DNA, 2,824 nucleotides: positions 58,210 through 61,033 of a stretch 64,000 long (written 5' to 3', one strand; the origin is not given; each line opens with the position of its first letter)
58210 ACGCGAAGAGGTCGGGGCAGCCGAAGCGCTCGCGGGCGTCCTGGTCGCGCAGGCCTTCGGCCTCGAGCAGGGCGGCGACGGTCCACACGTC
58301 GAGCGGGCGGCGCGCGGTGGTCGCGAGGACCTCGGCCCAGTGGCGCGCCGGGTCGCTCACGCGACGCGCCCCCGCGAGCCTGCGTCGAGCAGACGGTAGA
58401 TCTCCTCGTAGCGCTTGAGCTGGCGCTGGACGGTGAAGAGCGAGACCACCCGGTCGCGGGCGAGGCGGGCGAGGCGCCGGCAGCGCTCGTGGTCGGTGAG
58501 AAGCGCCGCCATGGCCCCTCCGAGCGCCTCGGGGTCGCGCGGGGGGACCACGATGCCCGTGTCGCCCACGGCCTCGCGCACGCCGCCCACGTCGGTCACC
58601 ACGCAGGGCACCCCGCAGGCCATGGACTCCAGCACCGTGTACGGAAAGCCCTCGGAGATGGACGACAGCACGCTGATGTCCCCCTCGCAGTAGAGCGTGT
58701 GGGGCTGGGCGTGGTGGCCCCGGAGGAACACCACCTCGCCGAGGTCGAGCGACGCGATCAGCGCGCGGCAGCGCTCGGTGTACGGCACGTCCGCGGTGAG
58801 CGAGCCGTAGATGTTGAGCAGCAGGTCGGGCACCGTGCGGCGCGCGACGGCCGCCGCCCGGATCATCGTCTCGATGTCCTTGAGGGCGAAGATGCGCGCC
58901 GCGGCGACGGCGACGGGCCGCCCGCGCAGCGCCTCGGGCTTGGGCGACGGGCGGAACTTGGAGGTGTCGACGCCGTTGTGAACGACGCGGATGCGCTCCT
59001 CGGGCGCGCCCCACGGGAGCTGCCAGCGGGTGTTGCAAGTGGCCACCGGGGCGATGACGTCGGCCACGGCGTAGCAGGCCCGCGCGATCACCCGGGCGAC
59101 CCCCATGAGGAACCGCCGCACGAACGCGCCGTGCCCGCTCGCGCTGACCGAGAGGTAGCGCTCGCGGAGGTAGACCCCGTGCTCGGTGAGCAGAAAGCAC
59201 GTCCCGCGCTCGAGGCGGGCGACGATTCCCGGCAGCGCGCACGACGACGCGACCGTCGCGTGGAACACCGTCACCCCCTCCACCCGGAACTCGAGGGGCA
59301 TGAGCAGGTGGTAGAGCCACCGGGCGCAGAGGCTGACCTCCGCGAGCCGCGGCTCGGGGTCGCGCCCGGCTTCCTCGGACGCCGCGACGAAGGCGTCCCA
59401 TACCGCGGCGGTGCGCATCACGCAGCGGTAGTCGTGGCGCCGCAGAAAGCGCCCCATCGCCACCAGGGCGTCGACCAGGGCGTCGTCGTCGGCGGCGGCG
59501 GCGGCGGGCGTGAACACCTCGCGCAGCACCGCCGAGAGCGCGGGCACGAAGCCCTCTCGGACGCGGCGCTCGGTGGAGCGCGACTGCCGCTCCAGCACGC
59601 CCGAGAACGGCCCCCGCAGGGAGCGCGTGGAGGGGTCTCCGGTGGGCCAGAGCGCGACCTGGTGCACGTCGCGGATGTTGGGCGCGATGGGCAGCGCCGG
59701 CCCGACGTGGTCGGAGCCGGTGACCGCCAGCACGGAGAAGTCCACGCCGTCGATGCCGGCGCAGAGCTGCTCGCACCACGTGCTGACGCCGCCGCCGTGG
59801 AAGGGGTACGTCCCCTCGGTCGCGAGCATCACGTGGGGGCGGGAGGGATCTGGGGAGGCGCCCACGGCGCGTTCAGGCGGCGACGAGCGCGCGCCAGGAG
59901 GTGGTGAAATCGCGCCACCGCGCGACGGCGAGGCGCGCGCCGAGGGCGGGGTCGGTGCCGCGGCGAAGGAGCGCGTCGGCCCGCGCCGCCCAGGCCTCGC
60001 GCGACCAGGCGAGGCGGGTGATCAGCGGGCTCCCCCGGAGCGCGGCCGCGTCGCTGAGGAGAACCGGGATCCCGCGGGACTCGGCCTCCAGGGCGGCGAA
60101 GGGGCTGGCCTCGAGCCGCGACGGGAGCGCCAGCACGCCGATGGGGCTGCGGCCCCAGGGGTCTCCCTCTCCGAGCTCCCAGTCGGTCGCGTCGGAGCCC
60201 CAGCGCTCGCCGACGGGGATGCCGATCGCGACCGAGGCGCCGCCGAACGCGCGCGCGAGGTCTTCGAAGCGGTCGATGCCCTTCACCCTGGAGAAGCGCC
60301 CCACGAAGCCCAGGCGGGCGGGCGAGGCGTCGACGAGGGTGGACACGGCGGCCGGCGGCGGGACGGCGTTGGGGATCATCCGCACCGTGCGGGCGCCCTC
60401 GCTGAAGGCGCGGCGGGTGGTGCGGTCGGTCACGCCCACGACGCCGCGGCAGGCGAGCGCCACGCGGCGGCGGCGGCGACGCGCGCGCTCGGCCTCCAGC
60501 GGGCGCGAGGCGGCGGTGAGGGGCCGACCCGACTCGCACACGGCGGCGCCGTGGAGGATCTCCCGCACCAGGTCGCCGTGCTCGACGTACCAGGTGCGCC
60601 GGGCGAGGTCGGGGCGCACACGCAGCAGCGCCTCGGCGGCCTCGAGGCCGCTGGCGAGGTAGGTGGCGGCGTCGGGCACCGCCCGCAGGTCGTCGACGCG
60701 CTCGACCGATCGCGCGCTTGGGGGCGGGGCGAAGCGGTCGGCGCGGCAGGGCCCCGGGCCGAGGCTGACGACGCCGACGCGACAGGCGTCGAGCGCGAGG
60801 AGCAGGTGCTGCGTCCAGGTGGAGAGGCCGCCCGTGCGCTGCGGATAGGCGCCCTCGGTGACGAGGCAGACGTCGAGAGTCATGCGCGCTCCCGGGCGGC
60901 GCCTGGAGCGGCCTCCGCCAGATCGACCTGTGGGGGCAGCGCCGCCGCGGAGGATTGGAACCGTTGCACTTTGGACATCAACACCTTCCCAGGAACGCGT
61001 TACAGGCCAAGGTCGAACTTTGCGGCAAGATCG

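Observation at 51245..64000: Hybrid Pel / galactosaminogalactan-type exopolysaccharide system in a myxobacterium-like diderm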

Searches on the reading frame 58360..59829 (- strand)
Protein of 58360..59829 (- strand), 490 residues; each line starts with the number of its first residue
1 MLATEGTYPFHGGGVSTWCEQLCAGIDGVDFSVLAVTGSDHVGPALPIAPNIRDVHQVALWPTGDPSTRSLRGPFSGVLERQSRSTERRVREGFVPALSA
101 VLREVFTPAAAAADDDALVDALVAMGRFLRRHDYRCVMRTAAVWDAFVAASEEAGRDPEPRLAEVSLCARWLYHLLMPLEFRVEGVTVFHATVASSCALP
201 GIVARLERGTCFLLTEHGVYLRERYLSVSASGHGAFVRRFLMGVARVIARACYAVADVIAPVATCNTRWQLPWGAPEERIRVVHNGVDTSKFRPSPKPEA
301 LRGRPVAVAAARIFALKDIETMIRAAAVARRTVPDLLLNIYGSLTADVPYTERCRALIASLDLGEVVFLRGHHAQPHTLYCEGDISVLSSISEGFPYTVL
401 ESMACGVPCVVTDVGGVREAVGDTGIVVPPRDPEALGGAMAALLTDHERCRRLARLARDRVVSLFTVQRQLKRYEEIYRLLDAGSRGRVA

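Call 6: search_protein_families(library=pfam, max_evalue=0.01, proteins=[window:58360-59829:-])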
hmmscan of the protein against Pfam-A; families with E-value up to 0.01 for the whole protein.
seq(490 aa): 6 families
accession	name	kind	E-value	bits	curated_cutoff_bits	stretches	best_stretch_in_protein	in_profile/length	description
PF11997.14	DUF3492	-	8.7e-41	140.9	23.3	1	1-278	4-268/268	Domain of unknown function (DUF3492)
PF00534.26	Glycos_transf_1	-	2.7e-29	102.3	26.4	1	302-459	13-171/172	Glycosyl transferases group 1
PF13692.12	Glyco_trans_1_4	-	4.1e-26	92.4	27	1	305-446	2-142/142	Glycosyl transferases group 1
PF13439.12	Glyco_transf_4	-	1.7e-10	41.6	28.5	1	162-290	49-169/170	Glycosyltransferase Family 4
PF13524.12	Glyco_trans_1_2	-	2.2e-06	28.1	25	1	334-474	13-142/144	Glycosyl transferase-like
PF20706.3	GT4-conflict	-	1.1e-05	25.1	26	1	275-428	169-324/385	Family 4 Glycosyltransferase in conflict systems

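Call 7: search_protein_families(library=ncbifam, max_evalue=0.1, proteins=[window:58360-59829:-])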
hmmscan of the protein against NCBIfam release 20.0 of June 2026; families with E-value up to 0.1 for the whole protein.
window:58360-59829:- (490 aa): 36 families (the best 25 are shown)
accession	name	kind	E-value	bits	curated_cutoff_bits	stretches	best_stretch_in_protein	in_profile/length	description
NF038011.1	PelF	equivalog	2.8e-50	171.8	100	1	2-478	4-489/489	GT4 family glycosyltransferase PelF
TIGR03088.1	stp2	hypoth_equivalog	8.6e-34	117.2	409.05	1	275-479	157-371/374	TIGR03088 family PEP-CTERM/XrtA system glycosyltransferase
NF041876.1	EPS_EpsE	equivalog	9e-30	104.2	400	1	277-470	185-385/389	exopolysaccharide biosynthesis GT4 family glycosyltransferase EpsE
TIGR03999.1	thiol_BshA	equivalog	1.3e-23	83.5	273.7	1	276-479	165-371/375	N-acetyl-alpha-D-glucosaminyl L-malate synthase BshA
TIGR03449.1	mycothiol_MshA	equivalog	1.3e-18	67.1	462.5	1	273-478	183-400/406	D-inositol-3-phosphate glycosyltransferase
TIGR04047.1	MSMEG_0565_glyc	hypoth_equivalog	1.2e-17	64.1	259.85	1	280-478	161-371/373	MSMEG_0565 family glycosyltransferase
TIGR02149.1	glgA_Coryne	subfamily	2.6e-16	59.8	302.4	1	274-479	165-388/391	glycogen synthase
TIGR04005.1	wcaL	equivalog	1.2e-13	50.7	537.6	1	256-471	175-396/406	colanic acid biosynthesis glycosyltransferase WcaL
TIGR04063.1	stp3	hypoth_equivalog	1.3e-13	50.7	442.05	1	273-481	175-395/397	TIGR04063 family PEP-CTERM/XrtA system glycosyltransferase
NF038229.1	Glyco4_Geo_Pelo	equivalog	1.8e-12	47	400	1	251-480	106-335/338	GPMC system family 4 glycosyltransferase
NF053787.1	GlcN_PG_synth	equivalog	3.5e-11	42.5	480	1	389-479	268-357/361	N-acetylglucosaminyl phosphatidylglycerol synthase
NF050063.1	ProtGlycPglJ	equivalog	4.9e-11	42.4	500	1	244-463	133-349/363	N-acetylgalactosamine-N,N'-diacetylbacillosaminyl-diphospho-undecaprenol 4-alpha-N-acetylgalactosaminyltransferase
NF038255.1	exopoly_VpsD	equivalog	3.4e-10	39.3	300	1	277-479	176-377/381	VpsD family glycosyltransferase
NF047880.1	glyco_SdgA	exception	4.9e-10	38.6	800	1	308-456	319-466/488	serine-aspartate repeat adhesin O-glycosyltransferase SdgA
TIGR02472.1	sucr_P_syn_N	equivalog_domain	1.3e-09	37.4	576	1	385-474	343-434/439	sucrose-phosphate synthase, putative, glycosyltransferase domain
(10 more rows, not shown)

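Call 58: search_solved_structures(query=window:58360-59829:-, max_evalue=0.00001)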
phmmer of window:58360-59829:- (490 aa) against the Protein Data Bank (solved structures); distinct sequences matched with E-value up to 0.00001: 24.
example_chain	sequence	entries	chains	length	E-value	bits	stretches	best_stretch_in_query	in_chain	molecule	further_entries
6kih_A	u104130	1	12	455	1.4e-17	67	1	255-485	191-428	Tll1590 protein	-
7qsg_A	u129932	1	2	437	9.6e-16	61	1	195-473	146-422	D-inositol 3-phosphate glycosyltransferase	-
5d00_A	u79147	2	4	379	5.4e-15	58.5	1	272-479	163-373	N-acetyl-alpha-D-glucosaminyl L-malate synthase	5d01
8dvz_A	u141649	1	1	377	9.8e-15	57.7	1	280-480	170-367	N, N'-diacetylbacillosaminyl-diphospho-undecaprenol alpha-1,3-N-acetylgalactosaminyltransf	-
8dqd_A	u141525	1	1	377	1.4e-14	57.2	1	280-480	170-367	N, N'-diacetylbacillosaminyl-diphospho-undecaprenol alpha-1,3-N-acetylgalactosaminyltransf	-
8dvw_A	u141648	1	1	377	3.9e-14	55.7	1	281-480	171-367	N, N'-diacetylbacillosaminyl-diphospho-undecaprenol alpha-1,3-N-acetylgalactosaminyltransf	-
2jjm_A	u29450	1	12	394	7.6e-14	54.7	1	345-479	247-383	GLYCOSYL TRANSFERASE, GROUP 1 FAMILY PROTEIN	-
3mbo_A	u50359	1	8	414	8.5e-14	54.6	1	345-479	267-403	Glycosyltransferase, group 1 family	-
6tvp_A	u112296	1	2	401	2.4e-10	43.2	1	179-482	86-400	Alpha-maltose-1-phosphate synthase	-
7mi0_A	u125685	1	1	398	4.6e-09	39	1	305-480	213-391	Glycosyltransferase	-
5i45_A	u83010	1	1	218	1.5e-08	37.2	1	286-483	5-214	Glycosyl transferases group 1 family protein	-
6zj4_AAA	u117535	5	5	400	2e-08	36.9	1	302-475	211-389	Trehalose phosphorylase/synthase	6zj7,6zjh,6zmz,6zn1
4pqg_A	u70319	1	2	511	2.1e-08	36.8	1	307-429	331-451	Glycosyltransferase Gtf1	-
3c4q_A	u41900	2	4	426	6.7e-08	35.1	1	273-455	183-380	Predicted glycosyltransferases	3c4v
3c48_A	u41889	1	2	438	7.2e-08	35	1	273-455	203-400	Predicted glycosyltransferases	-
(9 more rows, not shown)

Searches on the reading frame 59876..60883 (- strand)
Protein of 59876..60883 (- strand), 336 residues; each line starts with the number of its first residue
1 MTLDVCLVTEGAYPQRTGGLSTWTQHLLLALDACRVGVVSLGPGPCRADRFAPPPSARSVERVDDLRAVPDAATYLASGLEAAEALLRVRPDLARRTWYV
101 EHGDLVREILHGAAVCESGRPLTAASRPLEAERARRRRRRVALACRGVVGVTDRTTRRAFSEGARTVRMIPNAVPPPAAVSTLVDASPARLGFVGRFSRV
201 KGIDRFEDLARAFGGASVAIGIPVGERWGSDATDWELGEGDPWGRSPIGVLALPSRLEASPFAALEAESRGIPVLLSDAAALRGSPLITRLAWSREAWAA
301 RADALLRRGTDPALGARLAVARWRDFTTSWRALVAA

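Call 6: search_protein_families(library=pfam, max_evalue=0.01, proteins=[window:59876-60883:-])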
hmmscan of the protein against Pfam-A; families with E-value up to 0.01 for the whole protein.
seq(336 aa): 2 families
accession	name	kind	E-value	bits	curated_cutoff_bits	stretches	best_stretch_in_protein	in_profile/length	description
PF11997.14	DUF3492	-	6e-08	33.2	23.3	1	4-60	2-60/268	Domain of unknown function (DUF3492)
PF00534.26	Glycos_transf_1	-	0.00039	20.4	26.4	0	250-279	95-124/172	Glycosyl transferases group 1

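Call 7: search_protein_families(library=ncbifam, max_evalue=0.1, proteins=[window:59876-60883:-])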
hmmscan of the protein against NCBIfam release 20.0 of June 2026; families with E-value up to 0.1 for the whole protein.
window:59876-60883:- (336 aa): 1 family
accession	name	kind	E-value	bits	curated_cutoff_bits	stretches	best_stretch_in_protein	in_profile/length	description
NF038011.1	PelF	equivalog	2.6e-08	33.4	100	1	4-42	1-39/489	GT4 family glycosyltransferase PelF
